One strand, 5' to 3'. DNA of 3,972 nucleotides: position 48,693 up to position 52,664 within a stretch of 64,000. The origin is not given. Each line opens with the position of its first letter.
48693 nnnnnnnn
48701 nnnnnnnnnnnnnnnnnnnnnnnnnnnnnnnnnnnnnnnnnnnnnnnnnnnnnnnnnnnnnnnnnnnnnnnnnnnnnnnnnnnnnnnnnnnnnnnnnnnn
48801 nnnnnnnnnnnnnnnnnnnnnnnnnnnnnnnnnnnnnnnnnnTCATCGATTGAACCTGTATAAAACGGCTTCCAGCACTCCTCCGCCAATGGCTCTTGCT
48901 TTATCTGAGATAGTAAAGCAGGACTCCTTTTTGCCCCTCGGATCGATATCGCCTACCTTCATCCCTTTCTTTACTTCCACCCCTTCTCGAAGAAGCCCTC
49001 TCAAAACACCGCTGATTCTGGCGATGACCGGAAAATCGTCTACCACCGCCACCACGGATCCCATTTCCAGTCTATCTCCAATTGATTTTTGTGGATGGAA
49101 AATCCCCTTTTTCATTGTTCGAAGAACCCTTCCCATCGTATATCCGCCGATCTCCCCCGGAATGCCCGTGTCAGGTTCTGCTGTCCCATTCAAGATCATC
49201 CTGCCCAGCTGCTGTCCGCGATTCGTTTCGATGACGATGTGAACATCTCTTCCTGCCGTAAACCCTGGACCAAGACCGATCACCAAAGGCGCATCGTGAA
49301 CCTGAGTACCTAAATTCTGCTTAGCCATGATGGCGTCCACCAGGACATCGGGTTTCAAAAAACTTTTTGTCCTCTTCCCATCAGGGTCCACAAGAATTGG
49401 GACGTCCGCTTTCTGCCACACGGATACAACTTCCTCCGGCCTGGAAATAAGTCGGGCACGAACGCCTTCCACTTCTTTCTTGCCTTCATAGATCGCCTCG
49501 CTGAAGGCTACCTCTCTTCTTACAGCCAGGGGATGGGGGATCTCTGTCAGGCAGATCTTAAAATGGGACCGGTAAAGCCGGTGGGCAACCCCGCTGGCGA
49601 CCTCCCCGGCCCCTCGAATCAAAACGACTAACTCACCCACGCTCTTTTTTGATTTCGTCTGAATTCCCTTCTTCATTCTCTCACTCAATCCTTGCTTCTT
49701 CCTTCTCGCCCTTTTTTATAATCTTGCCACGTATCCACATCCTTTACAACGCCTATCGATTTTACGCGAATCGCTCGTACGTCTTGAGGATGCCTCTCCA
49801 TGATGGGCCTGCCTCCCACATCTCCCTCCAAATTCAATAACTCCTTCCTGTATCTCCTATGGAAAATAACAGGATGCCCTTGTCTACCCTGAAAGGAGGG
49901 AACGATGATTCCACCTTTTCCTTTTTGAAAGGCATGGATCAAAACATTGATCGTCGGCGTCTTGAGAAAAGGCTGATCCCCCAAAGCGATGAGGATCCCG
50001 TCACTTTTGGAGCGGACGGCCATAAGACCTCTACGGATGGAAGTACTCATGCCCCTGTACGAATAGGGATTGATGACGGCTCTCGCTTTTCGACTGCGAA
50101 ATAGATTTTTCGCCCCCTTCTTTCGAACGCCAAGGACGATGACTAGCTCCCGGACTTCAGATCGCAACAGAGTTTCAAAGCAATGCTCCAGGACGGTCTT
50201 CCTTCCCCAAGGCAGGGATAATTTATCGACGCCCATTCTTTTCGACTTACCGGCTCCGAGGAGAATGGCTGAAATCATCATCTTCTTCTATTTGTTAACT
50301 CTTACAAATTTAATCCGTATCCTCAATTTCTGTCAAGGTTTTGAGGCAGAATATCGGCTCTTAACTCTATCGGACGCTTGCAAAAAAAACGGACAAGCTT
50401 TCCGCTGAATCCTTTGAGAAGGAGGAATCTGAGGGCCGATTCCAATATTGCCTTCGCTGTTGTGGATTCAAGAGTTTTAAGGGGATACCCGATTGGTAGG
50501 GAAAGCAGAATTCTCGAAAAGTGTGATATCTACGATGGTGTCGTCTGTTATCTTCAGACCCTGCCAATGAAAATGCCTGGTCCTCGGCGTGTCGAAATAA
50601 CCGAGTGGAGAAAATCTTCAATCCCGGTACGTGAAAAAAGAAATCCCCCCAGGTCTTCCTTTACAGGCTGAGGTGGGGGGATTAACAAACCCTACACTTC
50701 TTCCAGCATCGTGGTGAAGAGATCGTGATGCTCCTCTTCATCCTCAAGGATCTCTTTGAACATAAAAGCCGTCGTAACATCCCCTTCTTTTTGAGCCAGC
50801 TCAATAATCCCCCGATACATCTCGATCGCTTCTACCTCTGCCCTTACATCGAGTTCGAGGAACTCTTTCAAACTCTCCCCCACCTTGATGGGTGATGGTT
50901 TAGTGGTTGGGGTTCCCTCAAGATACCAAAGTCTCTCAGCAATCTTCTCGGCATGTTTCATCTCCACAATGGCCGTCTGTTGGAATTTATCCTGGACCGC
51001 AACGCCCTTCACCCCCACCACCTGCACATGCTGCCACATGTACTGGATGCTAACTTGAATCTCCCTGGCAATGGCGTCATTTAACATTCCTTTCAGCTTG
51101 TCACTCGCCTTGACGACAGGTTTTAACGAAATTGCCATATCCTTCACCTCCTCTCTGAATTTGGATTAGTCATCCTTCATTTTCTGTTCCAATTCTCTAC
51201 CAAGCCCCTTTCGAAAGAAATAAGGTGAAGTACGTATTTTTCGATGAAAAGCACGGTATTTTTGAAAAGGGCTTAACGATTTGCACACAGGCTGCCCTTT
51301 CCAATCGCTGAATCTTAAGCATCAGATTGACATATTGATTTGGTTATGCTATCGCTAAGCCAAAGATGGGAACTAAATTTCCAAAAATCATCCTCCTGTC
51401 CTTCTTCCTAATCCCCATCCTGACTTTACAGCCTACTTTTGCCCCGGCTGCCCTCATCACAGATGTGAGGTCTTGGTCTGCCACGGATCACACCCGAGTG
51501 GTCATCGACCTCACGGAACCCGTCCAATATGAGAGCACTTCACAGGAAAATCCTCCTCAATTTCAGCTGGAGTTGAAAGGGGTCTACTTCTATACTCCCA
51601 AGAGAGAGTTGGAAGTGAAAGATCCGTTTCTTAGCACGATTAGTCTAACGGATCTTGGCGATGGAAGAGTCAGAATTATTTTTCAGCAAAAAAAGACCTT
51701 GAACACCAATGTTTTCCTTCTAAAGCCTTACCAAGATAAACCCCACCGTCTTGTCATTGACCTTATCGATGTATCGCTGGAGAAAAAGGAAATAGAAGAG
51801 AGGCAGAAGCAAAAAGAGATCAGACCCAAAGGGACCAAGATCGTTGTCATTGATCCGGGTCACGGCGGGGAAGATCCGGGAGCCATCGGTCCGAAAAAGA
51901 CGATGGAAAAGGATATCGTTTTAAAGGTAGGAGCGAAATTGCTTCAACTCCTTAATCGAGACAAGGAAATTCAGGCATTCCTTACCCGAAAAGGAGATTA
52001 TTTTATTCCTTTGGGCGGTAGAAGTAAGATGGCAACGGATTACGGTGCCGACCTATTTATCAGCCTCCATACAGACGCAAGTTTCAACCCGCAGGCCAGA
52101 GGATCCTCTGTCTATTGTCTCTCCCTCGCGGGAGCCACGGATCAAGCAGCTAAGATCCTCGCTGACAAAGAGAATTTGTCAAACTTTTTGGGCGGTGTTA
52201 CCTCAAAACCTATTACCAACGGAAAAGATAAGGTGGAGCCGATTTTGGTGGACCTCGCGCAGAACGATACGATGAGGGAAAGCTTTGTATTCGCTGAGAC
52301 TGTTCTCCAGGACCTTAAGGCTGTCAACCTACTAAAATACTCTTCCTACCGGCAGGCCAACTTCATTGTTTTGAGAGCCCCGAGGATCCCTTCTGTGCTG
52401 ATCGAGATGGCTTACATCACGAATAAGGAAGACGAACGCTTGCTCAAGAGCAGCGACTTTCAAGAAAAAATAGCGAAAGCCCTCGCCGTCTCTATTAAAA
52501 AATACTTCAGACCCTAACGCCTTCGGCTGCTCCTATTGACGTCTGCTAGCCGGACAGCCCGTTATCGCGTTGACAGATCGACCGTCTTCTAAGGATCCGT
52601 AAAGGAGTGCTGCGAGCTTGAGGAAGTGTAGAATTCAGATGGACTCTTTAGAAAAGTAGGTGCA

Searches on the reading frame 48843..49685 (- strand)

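Call 21: search_protein_families(library=pfam, proteins=[window:48843-49685:-], max_evalue=0.00001)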
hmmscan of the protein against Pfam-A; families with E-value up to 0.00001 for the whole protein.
window:48843-49685:- (280 aa): 0 families

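Call 22: search_protein_families(library=ncbifam, proteins=[window:48843-49685:-], max_evalue=0.00001)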
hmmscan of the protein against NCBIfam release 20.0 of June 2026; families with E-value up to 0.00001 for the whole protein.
window:48843-49685:- (280 aa): 1 family
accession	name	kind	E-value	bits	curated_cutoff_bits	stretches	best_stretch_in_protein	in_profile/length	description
TIGR03309.1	matur_yqeB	equivalog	4.7e-110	367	220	1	21-276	1-255/256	selenium-dependent molybdenum cofactor biosynthesis protein YqeB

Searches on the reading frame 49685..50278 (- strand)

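Call 21: search_protein_families(library=pfam, proteins=[window:49685-50278:-], max_evalue=0.00001)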
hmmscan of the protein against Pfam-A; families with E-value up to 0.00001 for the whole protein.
window:49685-50278:- (197 aa): 2 families
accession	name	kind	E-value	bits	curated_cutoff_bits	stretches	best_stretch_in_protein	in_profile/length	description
PF12804.13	NTP_transf_3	-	9.2e-39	133.6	27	1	4-165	1-158/160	MobA-like NTP transferase domain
PF01128.25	IspD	-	9.9e-07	29.2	27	1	3-125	2-125/221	2-C-methyl-D-erythritol 4-phosphate cytidylyltransferase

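Call 22: search_protein_families(library=ncbifam, proteins=[window:49685-50278:-], max_evalue=0.00001)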
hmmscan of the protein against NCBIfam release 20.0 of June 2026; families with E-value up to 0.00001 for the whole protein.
window:49685-50278:- (197 aa): 15 families
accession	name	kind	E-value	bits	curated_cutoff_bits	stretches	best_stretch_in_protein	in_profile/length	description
TIGR03310.1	matur_MocA_YgfJ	equivalog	6.8e-55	186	186.45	1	3-189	1-187/188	molybdenum cofactor cytidylyltransferase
NF045665.1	NTPtran_DVU1551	equivalog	7.2e-42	143.7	315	1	2-190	1-189/359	DVU_1551 family NTP transferase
TIGR03202.1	pucB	equivalog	1.4e-31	109.7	235.05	1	3-187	2-192/192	xanthine dehydrogenase accessory protein PucB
NF045782.1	NicBOxredNboR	equivalog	1.2e-22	80.6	260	1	3-186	10-201/206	nicotine blue oxidoreductase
NF053639.1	Mfer334_fam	equivalog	7.3e-12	45.6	260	1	4-119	2-128/209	pseudomurein biosynthesis protein PmurB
TIGR00453.1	ispD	equivalog_domain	3.8e-10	39.6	181.3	1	3-126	1-126/219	2-C-methyl-D-erythritol 4-phosphate cytidylyltransferase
NF001457.0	PRK00317.1-3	equivalog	7.6e-09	35.3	164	1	2-147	2-141/200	molybdenum cofactor guanylyltransferase MobA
TIGR02665.1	molyb_mobA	equivalog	1.1e-08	35.4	151.85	1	2-139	1-134/186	molybdenum cofactor guanylyltransferase MobA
NF010933.0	PRK14353.1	equivalog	3e-08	32.7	505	1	3-129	7-135/453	bifunctional UDP-N-acetylglucosamine diphosphorylase/glucosamine-1-phosphate N-acetyltransferase GlmU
TIGR01173.1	glmU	equivalog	3.3e-08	32.8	366.85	1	3-132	2-132/452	bifunctional UDP-N-acetylglucosamine diphosphorylase/glucosamine-1-phosphate N-acetyltransferase GlmU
NF010934.1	PRK14354.1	equivalog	2e-07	29.9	450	1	4-121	2-119/447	bifunctional UDP-N-acetylglucosamine diphosphorylase/glucosamine-1-phosphate N-acetyltransferase GlmU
NF010932.0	PRK14352.1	equivalog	2.7e-07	29.6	611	1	3-126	8-135/488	bifunctional UDP-N-acetylglucosamine diphosphorylase/glucosamine-1-phosphate N-acetyltransferase GlmU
NF010935.0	PRK14355.1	equivalog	4.5e-07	28.8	718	1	2-126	4-130/459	bifunctional UDP-N-acetylglucosamine diphosphorylase/glucosamine-1-phosphate N-acetyltransferase GlmU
NF010940.0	PRK14360.1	equivalog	5e-06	25.3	602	1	1-122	1-124/452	bifunctional UDP-N-acetylglucosamine diphosphorylase/glucosamine-1-phosphate N-acetyltransferase GlmU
NF006899.0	PRK09382.1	equivalog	5.4e-06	25.8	417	1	2-127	7-133/387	bifunctional 2-C-methyl-D-erythritol 4-phosphate cytidylyltransferase/2-C-methyl-D-erythritol 2,4-cyclodiphosphate synthase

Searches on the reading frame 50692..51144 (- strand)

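Call 21: search_protein_families(library=pfam, proteins=[window:50692-51144:-], max_evalue=0.00001)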
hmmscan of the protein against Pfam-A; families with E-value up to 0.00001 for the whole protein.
window:50692-51144:- (150 aa): 2 families
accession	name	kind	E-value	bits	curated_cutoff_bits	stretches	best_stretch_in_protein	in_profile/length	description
PF00210.30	Ferritin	-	4.3e-29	101.7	24.5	1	20-149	3-138/142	Ferritin-like domain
PF02915.23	Rubrerythrin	-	2e-11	44.8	22.8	1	20-146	2-136/137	Rubrerythrin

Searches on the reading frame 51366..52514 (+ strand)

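Call 21: search_protein_families(library=pfam, proteins=[window:51366-52514:+], max_evalue=0.00001)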
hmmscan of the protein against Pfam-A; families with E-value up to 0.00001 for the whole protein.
window:51366-52514:+ (383 aa): 2 families
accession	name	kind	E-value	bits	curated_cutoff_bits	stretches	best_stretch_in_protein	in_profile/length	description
PF01520.23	Amidase_3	-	6.4e-48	163.5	27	1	160-378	1-173/174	N-acetylmuramoyl-L-alanine amidase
PF11741.13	AMIN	-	1.6e-12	47.8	20.5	1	33-133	1-101/101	AMIN domain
